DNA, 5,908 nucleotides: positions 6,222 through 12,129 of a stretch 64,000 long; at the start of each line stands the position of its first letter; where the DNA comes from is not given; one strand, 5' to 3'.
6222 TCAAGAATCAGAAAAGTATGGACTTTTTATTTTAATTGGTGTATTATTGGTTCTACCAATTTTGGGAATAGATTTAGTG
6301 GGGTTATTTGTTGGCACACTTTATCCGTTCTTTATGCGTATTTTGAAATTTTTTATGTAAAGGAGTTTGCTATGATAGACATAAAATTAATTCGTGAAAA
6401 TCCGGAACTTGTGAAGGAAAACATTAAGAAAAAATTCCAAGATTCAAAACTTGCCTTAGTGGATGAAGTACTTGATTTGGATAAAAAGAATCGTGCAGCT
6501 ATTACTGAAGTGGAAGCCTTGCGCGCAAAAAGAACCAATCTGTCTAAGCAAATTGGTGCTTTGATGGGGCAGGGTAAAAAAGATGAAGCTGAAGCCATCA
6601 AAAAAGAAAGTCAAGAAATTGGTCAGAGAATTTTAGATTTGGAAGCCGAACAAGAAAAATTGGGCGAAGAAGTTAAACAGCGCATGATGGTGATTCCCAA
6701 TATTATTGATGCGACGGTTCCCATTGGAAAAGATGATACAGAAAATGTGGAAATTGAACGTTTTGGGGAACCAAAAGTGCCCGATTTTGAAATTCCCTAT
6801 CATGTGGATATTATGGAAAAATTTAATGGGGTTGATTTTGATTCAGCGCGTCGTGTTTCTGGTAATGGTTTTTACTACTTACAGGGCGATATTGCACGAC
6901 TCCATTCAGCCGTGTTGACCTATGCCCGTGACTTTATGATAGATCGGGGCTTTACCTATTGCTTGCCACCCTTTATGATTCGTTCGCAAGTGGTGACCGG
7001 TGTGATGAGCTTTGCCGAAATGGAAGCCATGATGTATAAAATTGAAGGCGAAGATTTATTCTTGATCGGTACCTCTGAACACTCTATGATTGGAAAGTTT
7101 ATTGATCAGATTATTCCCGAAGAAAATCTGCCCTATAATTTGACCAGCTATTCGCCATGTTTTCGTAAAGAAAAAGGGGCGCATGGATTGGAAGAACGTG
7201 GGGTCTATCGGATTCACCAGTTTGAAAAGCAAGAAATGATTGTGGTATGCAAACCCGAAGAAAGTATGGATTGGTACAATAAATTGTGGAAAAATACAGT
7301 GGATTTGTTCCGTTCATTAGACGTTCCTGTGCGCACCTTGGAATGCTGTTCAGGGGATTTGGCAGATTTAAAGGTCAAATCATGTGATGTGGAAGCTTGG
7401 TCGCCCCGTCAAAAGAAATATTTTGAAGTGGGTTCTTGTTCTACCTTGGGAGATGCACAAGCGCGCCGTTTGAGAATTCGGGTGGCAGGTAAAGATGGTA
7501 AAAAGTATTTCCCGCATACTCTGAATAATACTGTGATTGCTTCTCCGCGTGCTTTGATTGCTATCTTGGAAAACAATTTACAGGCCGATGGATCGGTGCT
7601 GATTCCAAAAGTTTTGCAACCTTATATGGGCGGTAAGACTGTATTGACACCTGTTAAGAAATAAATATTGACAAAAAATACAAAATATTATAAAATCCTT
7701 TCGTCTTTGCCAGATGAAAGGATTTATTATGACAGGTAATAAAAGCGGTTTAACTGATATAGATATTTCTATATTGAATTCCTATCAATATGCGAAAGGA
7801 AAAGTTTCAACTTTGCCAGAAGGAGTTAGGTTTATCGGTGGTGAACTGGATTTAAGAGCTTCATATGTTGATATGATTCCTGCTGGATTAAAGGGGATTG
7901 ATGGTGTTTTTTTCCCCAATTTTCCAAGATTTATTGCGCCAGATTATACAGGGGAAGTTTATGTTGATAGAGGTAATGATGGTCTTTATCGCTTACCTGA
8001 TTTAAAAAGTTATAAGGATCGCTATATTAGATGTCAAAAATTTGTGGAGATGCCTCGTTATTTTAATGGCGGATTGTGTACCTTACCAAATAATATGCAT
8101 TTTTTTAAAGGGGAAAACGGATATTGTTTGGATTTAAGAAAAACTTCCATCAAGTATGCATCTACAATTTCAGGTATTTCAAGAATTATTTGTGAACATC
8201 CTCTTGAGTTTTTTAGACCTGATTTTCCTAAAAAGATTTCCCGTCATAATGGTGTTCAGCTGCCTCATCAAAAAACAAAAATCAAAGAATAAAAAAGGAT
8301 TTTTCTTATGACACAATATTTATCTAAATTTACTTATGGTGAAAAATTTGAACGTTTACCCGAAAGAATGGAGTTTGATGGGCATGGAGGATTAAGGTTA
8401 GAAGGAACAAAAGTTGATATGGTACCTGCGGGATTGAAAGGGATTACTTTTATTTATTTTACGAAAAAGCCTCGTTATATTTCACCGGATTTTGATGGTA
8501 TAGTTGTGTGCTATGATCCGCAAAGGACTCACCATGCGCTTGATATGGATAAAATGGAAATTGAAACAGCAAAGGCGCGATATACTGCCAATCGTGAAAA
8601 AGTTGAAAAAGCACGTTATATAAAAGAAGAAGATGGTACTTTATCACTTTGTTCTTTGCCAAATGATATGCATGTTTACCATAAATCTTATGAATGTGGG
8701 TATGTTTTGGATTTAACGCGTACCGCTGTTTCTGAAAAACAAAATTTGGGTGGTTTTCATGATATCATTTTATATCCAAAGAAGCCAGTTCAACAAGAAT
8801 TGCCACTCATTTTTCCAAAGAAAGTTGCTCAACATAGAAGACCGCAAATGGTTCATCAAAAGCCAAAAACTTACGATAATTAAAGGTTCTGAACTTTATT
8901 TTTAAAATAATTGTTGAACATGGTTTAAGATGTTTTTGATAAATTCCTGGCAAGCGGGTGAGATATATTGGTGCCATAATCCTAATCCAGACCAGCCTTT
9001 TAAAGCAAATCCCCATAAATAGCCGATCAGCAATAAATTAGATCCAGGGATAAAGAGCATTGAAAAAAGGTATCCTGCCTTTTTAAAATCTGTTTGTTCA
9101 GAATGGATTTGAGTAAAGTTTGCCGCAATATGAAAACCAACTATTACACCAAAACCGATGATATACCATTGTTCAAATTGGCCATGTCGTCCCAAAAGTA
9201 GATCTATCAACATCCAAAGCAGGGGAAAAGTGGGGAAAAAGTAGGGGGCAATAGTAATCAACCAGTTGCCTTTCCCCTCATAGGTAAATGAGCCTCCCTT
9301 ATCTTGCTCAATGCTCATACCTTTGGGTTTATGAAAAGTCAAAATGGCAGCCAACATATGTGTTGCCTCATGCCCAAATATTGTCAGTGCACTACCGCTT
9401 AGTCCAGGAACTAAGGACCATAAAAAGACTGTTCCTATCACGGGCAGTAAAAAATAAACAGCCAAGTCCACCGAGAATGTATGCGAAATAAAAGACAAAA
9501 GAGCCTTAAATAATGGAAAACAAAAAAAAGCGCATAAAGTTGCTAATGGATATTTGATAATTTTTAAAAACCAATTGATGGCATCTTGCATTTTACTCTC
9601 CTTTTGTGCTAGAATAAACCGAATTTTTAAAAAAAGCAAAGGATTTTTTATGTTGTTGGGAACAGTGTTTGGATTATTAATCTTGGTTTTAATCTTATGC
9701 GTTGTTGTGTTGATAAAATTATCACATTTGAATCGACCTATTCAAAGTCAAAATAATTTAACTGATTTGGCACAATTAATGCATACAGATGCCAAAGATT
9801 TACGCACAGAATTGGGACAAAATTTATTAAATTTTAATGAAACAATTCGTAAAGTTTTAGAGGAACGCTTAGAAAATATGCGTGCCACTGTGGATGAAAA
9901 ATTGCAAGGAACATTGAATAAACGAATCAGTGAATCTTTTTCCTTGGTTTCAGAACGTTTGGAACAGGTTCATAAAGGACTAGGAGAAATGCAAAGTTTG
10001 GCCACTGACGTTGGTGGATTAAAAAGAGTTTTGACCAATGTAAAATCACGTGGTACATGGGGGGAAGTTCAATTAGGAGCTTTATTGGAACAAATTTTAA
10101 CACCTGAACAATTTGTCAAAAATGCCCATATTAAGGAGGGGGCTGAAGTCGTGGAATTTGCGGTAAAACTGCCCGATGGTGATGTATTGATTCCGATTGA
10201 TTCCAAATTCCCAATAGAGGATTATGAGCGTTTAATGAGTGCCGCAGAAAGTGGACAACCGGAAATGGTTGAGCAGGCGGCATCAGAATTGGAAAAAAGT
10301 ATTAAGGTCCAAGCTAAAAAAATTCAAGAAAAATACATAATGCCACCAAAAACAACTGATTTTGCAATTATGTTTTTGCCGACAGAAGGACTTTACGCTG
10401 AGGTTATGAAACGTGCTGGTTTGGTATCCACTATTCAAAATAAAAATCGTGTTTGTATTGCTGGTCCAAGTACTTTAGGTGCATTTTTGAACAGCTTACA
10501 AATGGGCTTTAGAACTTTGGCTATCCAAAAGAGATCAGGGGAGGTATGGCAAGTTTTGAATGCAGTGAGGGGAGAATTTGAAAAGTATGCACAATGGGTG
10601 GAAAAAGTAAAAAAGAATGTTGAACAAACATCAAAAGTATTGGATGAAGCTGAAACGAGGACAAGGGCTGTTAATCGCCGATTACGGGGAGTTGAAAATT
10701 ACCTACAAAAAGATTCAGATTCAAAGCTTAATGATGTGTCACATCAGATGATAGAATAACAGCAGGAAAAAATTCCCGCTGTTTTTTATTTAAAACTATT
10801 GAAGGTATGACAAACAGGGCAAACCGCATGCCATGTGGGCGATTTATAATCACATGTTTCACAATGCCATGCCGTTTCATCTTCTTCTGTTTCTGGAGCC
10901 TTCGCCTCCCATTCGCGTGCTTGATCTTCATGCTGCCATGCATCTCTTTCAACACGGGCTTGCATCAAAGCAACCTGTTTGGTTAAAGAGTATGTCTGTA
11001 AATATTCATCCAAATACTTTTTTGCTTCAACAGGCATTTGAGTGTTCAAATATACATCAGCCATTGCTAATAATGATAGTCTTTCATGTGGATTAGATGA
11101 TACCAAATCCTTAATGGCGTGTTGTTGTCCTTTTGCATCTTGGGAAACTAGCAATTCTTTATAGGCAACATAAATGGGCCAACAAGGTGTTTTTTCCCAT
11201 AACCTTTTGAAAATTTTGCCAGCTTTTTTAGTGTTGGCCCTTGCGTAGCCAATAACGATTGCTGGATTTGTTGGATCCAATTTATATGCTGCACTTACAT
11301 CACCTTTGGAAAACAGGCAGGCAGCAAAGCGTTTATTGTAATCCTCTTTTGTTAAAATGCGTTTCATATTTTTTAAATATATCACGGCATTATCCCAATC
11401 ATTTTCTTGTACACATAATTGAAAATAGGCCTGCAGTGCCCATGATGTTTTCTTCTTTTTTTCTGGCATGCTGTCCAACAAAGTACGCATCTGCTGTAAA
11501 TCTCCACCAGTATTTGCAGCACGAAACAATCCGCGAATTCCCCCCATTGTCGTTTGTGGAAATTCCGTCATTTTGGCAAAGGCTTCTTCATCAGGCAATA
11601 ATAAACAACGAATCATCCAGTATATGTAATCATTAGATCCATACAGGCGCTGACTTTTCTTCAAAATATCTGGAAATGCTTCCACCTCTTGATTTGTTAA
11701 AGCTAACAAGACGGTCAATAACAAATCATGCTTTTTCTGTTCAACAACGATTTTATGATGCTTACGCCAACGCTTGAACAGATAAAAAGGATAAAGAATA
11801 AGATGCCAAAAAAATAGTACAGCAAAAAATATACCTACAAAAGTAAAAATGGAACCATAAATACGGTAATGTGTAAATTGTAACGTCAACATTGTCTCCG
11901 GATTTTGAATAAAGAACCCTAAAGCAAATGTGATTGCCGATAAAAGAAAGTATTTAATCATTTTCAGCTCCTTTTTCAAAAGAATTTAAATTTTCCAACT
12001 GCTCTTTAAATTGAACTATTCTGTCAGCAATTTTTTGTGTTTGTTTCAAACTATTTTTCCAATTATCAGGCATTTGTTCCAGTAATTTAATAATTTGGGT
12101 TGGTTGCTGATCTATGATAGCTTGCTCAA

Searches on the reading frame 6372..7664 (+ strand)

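Call 19: search_protein_families(library=pfam, proteins=[window:6372-7664:+], max_evalue=0.001)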
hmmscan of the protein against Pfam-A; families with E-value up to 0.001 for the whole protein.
window:6372-7664:+ (430 aa): 2 families
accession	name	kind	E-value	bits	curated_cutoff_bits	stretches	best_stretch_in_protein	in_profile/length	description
PF00587.30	tRNA-synt_2b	-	4e-35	121.9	29.3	1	226-402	8-179/179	tRNA synthetase class II core domain (G, H, P, S and T)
PF02403.27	Seryl_tRNA_N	-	1e-26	93.7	28.2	1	1-111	1-107/108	Seryl-tRNA synthetase N-terminal domain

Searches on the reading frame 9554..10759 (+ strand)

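Call 18: search_protein_families(library=pfam, proteins=[window:9554-10759:+], max_evalue=0.001)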
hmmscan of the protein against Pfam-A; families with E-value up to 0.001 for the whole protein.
window:9554-10759:+ (401 aa): 2 families
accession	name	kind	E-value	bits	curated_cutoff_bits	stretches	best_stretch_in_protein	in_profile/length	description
PF02646.22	RmuC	-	4.5e-74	249.6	26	1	104-386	1-287/291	RmuC family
PF05384.16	DegS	-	0.00012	22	27.6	1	323-392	10-79/159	Sensor protein DegS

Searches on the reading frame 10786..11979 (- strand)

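Call 18: search_protein_families(library=pfam, proteins=[window:10786-11979:-], max_evalue=0.001)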
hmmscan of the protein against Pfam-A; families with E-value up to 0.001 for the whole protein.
window:10786-11979:- (397 aa): 2 families
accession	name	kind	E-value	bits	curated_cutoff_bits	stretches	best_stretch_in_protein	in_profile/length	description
PF13428.12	TPR_14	-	1.1e-06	29.1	23.5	0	303-342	4-43/44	Tetratricopeptide repeat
PF14559.12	TPR_19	-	0.0006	20.5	25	0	291-342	16-67/68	Tetratricopeptide repeat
